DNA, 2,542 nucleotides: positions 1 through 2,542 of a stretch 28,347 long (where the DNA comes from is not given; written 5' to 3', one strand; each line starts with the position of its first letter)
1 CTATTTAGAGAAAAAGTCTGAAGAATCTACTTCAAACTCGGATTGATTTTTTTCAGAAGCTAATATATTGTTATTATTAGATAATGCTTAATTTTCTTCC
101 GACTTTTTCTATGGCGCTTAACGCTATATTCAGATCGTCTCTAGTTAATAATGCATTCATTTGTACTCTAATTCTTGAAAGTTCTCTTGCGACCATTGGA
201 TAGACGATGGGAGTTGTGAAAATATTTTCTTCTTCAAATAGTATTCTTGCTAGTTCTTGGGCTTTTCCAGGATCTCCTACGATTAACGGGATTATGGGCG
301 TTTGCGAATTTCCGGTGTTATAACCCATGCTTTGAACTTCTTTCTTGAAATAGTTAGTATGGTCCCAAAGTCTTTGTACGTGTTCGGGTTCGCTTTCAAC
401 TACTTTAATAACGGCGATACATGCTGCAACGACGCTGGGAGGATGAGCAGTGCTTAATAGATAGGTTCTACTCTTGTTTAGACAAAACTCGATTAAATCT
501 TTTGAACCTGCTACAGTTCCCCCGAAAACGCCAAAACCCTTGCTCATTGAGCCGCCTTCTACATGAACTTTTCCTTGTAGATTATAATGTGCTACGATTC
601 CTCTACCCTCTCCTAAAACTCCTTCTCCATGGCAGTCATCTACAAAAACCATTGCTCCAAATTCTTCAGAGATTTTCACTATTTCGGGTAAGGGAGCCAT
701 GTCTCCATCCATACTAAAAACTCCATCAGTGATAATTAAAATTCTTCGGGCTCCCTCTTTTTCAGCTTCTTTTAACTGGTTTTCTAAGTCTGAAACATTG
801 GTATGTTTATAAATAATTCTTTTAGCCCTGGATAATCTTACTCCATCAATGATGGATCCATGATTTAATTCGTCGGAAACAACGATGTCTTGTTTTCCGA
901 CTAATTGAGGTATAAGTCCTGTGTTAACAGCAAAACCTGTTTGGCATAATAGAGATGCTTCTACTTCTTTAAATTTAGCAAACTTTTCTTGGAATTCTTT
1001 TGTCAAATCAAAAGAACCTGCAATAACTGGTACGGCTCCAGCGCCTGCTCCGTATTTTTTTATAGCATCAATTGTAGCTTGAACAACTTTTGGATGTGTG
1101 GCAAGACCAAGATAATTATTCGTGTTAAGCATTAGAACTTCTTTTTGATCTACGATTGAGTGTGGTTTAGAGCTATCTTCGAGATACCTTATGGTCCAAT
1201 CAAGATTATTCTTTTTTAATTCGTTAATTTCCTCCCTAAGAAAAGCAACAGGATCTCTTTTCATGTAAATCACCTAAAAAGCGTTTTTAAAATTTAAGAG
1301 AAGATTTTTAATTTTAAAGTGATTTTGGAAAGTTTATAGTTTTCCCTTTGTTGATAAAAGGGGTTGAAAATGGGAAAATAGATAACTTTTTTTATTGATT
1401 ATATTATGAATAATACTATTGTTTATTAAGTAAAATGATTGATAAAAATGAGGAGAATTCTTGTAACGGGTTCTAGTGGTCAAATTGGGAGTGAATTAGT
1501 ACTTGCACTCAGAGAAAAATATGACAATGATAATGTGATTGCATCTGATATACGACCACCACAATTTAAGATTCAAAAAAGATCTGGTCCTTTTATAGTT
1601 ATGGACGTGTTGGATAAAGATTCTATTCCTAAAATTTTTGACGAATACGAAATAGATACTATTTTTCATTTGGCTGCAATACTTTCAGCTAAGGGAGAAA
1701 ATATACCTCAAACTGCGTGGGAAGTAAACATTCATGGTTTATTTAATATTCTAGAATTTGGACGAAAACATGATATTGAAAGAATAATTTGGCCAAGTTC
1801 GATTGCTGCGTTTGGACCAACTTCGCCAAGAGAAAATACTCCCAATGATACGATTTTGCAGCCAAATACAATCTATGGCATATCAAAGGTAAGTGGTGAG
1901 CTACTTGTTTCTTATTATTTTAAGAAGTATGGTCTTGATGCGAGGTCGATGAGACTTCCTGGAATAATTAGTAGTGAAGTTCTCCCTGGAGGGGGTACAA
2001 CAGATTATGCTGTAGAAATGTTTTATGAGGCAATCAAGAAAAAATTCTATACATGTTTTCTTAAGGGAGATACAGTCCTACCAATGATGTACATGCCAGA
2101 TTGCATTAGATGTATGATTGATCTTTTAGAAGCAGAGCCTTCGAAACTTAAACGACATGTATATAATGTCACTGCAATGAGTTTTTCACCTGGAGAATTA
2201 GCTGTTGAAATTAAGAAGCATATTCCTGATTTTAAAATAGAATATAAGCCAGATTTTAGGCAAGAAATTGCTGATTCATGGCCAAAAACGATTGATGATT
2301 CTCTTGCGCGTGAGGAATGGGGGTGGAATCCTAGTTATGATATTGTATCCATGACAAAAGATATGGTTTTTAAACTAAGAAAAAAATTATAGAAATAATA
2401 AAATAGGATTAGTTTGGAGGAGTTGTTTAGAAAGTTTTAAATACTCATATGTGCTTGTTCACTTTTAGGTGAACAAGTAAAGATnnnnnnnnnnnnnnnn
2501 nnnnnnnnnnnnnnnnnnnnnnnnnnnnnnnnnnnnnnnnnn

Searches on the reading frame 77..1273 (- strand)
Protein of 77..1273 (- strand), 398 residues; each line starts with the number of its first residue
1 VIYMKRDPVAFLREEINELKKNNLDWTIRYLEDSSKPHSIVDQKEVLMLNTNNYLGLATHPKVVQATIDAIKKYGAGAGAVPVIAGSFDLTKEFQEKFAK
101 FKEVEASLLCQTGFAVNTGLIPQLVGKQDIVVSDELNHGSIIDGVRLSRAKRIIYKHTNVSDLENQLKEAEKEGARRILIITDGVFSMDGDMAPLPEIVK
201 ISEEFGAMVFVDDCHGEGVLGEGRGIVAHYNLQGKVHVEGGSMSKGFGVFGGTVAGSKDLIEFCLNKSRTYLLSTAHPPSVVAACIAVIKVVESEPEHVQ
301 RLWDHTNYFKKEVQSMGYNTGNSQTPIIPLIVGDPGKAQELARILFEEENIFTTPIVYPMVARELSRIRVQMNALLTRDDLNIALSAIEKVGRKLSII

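Call 52: search_protein_families(library=pfam, proteins=[window:77-1273:-])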
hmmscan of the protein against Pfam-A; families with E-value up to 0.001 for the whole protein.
window:77-1273:- (398 aa): 1 family
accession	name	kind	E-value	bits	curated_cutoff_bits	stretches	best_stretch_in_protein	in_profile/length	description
PF00155.27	Aminotran_1_2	-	3.5e-57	194.7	19.7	1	45-388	2-361/361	Aminotransferase class I and II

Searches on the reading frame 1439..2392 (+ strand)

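Call 52: search_protein_families(library=pfam, proteins=[window:1439-2392:+])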
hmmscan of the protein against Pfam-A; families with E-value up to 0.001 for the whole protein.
window:1439-2392:+ (317 aa): 6 families
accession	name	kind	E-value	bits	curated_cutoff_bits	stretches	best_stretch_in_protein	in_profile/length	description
PF01370.27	Epimerase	-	2.7e-34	119.1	20.9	1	7-244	1-239/240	NAD dependent epimerase/dehydratase family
PF16363.11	GDP_Man_Dehyd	-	4.4e-25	89.3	27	1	8-309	1-332/332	GDP-mannose 4,6 dehydratase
PF01073.25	3Beta_HSD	-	4.8e-14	52.5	22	1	8-132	1-127/280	3-beta hydroxysteroid dehydrogenase/isomerase family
PF04321.23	RmlD_sub_bind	-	8.3e-14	51.8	27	1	6-163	2-142/287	RmlD substrate binding domain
PF02719.21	Polysacc_synt_2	-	7.9e-12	45.4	20.2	1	7-129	1-136/293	Polysaccharide biosynthesis protein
PF07993.18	NAD_binding_4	-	1.9e-09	37.5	20.1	1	71-211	88-242/258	Male sterility protein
